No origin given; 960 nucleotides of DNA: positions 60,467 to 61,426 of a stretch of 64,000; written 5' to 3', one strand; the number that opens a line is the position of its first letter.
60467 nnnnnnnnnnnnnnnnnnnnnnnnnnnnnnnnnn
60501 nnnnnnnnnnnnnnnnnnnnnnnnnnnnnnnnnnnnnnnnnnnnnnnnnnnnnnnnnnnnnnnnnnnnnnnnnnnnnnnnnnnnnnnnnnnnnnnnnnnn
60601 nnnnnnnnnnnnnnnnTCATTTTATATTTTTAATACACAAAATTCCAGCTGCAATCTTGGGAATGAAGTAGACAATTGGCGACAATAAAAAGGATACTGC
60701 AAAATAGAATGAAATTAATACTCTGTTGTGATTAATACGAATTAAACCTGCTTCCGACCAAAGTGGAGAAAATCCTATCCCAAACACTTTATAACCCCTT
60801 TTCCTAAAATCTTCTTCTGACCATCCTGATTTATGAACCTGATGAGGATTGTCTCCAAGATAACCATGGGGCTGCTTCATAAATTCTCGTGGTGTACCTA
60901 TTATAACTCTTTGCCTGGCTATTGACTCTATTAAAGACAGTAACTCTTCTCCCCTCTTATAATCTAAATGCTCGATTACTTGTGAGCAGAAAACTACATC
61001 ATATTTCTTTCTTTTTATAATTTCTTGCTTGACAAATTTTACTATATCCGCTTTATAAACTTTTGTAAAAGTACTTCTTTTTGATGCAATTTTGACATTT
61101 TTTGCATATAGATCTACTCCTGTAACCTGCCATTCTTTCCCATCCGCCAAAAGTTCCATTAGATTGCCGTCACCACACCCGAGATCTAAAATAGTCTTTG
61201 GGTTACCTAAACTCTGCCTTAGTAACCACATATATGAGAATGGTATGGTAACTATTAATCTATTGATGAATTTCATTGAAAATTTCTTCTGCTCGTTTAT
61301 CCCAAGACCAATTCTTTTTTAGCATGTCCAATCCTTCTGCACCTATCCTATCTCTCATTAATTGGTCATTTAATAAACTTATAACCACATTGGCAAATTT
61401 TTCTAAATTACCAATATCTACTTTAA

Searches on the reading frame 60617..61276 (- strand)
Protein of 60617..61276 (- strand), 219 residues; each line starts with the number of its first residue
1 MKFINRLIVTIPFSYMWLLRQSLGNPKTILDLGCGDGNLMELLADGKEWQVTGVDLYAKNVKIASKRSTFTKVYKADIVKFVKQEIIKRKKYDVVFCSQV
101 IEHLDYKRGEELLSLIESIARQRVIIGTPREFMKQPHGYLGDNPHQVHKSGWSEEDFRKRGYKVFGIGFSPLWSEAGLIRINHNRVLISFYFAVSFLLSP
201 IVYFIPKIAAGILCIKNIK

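Call 55: find_encoding_contigs(protein=window:60617-61276:-, flank=10000, max_places=2)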
Protein window:60617-61276:- (219 aa): no gene with exactly this product is on record in the collection.
